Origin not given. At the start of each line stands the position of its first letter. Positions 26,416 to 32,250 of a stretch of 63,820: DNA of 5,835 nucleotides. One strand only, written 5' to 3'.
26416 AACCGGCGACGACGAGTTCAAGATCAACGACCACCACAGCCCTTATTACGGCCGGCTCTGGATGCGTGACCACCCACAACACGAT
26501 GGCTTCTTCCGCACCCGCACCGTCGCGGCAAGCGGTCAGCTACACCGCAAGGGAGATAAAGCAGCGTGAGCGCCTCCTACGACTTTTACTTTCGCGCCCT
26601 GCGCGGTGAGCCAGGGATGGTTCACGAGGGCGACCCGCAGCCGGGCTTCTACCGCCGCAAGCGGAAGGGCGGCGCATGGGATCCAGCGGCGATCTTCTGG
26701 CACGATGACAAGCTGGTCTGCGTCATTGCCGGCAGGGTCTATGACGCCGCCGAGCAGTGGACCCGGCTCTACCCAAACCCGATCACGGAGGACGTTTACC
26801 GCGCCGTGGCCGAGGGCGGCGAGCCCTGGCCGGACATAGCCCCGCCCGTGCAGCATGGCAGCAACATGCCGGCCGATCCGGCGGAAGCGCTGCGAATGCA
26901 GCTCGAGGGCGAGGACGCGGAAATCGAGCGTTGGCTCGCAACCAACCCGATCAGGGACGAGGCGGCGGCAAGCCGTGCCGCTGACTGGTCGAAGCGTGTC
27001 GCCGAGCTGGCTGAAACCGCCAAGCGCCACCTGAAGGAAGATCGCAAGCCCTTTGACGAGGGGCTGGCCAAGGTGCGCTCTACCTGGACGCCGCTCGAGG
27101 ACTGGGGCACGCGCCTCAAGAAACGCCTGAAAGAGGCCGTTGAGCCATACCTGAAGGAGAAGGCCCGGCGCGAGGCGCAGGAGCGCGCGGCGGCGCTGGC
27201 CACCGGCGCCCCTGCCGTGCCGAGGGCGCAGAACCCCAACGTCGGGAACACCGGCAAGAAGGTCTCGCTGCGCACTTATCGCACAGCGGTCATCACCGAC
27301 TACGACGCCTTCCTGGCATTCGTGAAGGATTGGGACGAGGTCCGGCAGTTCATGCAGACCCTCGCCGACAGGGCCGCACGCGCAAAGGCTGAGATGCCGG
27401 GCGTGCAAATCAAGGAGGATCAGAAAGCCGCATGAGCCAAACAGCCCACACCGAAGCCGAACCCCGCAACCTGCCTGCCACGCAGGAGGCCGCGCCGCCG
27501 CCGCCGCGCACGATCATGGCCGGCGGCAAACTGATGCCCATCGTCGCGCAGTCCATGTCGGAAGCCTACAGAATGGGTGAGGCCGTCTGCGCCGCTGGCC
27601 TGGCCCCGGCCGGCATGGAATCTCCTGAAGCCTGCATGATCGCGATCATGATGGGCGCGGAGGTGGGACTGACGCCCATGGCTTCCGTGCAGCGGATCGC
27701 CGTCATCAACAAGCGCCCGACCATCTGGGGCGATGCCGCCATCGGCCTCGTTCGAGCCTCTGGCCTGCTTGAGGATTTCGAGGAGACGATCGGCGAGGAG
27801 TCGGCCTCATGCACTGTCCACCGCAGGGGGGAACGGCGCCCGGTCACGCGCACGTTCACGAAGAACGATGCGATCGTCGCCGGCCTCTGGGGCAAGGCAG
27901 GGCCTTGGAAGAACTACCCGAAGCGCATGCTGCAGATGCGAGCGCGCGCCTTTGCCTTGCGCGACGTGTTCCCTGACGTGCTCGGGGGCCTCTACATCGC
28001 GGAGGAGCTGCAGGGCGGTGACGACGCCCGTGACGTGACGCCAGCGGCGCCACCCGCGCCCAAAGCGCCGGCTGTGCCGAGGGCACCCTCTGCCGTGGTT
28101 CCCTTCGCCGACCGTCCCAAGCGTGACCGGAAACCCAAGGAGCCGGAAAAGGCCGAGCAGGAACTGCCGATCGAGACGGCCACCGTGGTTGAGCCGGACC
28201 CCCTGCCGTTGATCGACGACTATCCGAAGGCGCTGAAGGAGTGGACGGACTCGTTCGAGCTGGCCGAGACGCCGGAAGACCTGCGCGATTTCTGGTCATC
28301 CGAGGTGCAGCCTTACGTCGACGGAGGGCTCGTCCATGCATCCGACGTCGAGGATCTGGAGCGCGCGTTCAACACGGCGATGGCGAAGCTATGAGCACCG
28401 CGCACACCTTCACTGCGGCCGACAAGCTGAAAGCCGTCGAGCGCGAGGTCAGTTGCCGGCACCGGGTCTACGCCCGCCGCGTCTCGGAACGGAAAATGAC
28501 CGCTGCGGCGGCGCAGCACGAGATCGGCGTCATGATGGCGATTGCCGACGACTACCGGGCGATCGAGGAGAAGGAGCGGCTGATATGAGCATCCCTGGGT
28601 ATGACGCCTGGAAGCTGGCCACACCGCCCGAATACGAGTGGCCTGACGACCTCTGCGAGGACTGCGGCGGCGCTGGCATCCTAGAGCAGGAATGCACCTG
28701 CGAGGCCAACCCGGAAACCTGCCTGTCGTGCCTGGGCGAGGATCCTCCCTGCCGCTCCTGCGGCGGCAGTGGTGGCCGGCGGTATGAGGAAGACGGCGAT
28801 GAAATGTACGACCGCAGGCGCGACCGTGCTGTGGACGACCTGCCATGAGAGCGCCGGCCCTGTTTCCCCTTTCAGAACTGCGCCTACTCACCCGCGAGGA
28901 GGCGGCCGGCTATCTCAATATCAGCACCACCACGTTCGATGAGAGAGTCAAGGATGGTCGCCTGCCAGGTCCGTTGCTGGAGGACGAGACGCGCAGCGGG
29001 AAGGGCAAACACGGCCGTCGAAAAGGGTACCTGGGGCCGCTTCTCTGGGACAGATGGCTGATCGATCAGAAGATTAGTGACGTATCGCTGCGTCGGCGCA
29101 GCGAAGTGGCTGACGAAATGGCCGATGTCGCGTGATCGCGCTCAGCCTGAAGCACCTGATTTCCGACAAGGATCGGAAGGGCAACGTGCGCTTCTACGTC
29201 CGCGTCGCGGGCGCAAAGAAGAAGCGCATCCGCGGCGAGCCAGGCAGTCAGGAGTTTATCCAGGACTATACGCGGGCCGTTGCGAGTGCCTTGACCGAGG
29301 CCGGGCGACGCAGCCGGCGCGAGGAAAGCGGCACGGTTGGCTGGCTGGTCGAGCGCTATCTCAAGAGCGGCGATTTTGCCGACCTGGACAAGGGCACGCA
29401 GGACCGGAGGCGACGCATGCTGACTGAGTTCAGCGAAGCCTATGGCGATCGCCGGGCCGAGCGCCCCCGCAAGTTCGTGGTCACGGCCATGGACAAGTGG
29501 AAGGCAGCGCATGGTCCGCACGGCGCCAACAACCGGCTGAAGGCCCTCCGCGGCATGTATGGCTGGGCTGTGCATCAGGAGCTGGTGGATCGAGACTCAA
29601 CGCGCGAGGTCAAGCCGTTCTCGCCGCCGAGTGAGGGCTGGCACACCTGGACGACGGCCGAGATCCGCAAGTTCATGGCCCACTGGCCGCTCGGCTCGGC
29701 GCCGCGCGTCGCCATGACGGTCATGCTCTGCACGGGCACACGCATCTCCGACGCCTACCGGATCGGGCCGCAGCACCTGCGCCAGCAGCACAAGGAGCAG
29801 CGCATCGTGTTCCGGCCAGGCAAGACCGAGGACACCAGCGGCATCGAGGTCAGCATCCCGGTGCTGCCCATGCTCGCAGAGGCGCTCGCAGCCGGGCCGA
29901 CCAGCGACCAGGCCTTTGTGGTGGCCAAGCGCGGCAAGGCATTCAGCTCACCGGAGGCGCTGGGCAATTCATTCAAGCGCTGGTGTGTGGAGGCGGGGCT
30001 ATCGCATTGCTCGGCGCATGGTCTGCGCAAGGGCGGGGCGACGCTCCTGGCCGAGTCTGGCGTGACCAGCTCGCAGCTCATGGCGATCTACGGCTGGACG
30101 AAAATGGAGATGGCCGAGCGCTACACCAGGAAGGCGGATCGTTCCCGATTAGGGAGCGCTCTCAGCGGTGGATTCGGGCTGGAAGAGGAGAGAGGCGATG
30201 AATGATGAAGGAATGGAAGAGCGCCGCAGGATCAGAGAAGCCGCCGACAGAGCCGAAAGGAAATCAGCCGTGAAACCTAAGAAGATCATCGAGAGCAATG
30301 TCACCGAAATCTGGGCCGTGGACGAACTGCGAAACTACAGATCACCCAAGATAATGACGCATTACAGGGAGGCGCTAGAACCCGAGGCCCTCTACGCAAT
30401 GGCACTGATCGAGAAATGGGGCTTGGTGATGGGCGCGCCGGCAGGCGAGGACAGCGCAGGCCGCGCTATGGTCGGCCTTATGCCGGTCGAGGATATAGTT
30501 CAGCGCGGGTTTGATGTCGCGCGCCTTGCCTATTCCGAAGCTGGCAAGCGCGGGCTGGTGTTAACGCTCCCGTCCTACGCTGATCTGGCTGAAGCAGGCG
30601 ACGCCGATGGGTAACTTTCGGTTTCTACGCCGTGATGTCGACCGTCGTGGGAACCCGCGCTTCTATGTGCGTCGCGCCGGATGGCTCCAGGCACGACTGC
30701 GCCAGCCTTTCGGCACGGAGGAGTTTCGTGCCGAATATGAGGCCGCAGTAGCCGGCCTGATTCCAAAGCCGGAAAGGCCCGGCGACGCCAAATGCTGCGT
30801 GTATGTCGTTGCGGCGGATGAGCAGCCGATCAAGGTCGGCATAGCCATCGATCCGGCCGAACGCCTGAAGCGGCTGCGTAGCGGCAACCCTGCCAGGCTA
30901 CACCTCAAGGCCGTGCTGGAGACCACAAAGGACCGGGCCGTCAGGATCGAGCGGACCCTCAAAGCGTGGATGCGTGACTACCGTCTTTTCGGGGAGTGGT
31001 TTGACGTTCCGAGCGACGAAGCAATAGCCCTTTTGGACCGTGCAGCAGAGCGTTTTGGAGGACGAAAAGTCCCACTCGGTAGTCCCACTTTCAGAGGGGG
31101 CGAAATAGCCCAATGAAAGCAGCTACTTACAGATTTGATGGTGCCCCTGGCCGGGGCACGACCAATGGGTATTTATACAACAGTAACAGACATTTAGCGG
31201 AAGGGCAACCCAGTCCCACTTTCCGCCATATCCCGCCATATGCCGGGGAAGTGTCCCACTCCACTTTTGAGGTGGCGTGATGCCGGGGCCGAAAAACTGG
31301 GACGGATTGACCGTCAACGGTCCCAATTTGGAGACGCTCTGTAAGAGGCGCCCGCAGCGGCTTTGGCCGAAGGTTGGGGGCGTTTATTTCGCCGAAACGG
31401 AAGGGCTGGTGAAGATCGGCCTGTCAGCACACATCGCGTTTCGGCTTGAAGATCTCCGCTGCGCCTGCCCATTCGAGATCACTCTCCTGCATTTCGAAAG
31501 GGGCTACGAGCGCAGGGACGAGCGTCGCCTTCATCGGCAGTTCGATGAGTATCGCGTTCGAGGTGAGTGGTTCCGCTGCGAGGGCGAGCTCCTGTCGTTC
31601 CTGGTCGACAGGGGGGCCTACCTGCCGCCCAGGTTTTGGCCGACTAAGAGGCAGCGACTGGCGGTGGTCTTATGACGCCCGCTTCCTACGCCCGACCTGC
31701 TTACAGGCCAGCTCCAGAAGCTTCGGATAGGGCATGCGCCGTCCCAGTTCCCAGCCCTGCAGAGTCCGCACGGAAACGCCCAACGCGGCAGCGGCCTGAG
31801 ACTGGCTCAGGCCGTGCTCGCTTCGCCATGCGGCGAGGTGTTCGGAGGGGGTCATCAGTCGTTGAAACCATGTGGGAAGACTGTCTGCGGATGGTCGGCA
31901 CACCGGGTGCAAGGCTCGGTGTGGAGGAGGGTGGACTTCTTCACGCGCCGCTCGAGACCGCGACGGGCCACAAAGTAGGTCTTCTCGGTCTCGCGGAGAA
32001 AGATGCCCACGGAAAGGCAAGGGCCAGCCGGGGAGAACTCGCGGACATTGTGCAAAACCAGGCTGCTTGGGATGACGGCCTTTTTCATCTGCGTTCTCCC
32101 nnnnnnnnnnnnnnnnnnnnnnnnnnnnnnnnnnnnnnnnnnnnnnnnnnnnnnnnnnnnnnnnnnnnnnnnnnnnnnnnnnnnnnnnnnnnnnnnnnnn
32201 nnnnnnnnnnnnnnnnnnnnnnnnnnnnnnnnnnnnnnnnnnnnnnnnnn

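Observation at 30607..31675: Candidate attP flanked by two T5orf172 (GIY-YIG-like) paralogues, one fused to an integrase-type arm-binding N-terminus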

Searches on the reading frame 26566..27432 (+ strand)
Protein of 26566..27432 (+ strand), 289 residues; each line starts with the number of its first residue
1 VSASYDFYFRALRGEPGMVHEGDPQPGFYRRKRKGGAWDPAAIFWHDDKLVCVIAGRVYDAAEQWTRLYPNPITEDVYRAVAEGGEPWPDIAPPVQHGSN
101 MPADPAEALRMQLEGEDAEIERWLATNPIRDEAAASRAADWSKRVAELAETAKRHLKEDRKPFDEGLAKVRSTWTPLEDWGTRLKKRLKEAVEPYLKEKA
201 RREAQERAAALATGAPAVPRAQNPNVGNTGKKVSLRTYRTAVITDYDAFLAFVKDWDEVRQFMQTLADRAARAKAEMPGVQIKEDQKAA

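Call 79: search_protein_families(library=phrogs, proteins=[window:26566-27432:+], max_evalue=0.00001)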
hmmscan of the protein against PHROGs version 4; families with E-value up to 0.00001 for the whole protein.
window:26566-27432:+ (289 aa): 1 family
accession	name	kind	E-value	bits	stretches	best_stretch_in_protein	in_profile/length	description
phrog_10477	-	DNA, RNA and nucleotide metabolism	1.7e-12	48.8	1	203-289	144-243/243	exonuclease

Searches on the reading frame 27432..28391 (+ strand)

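Call 20: search_protein_families(library=phrogs, proteins=[window:27432-28391:+], max_evalue=0.01)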
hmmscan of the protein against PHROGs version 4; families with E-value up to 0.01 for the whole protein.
window:27432-28391:+ (320 aa): 8 families
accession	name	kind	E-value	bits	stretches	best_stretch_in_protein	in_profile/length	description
phrog_561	-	DNA, RNA and nucleotide metabolism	2.8e-41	143.6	1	9-289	282-544/633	RecT-like ssDNA annealing protein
phrog_4171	-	DNA, RNA and nucleotide metabolism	2.5e-15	58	1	10-249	8-270/392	RecT-like ssDNA annealing protein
phrog_10056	-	DNA, RNA and nucleotide metabolism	5.4e-09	36.9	1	117-204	114-195/302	RecT-like ssDNA annealing protein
phrog_252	-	DNA, RNA and nucleotide metabolism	7.3e-08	33.3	1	118-214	106-201/263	Bet-like ssDNA annealing protein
phrog_2760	-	DNA, RNA and nucleotide metabolism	9.6e-07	29.5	1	127-205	121-200/257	RecT-like ssDNA annealing protein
phrog_2780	-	DNA, RNA and nucleotide metabolism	4.1e-05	24.1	1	125-239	144-247/369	RecT-like ssDNA annealing protein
phrog_2449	-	DNA, RNA and nucleotide metabolism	0.0011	19.6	1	159-216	162-218/301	single strand annealing protein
phrog_38686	-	unknown function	0.0011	19.4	1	124-217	66-155/254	-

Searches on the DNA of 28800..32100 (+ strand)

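Call 7: search_dna_similar(query=window:28800-32100:+, collection=phages, mode=distant, max_rows=20)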
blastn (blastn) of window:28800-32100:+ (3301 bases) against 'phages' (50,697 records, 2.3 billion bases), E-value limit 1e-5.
No match.

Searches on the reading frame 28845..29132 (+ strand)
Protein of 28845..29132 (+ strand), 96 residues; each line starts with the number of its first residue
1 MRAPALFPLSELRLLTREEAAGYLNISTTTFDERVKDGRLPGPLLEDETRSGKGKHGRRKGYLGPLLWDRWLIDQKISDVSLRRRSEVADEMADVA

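Call 5: search_protein_families(library=pfam, proteins=[window:28845-29132:+], max_evalue=1)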
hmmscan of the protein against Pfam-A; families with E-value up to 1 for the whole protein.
window:28845-29132:+ (96 aa): 3 families
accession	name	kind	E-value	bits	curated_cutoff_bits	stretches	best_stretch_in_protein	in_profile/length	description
PF12728.13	HTH_17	-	0.0013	19.4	27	1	14-50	1-31/51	Helix-turn-helix domain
PF20432.4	Xre-like-HTH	-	0.0081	16.9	25.8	1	4-40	13-50/63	Antitoxin Xre-like helix-turn-helix domain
PF13338.12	AbiEi_4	-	0.13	12.8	25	1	13-40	12-38/49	Transcriptional regulator, AbiEi antitoxin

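Call 20: search_protein_families(library=phrogs, proteins=[window:28845-29132:+], max_evalue=0.01)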
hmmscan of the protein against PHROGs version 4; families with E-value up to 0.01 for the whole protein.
window:28845-29132:+ (96 aa): 7 families
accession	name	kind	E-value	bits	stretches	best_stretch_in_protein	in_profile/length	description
phrog_25900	-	transcription regulation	2.5e-05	25.1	1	12-40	15-43/83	transcriptional regulator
phrog_9834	-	integration and excision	0.00016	22.9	1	13-44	26-57/86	excisionase and transcriptional regulator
phrog_66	-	integration and excision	0.001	19.8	1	5-44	84-123/412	excisionase and transcriptional regulator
phrog_2907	-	integration and excision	0.0013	20.1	1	13-40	5-32/117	excisionase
phrog_668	-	DNA, RNA and nucleotide metabolism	0.0036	18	1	14-39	63-89/181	HTH DNA binding protein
phrog_7338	-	unknown function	0.004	18.4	1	14-41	30-58/87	-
phrog_10045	-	DNA, RNA and nucleotide metabolism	0.004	18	1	13-43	19-49/74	HTH DNA binding protein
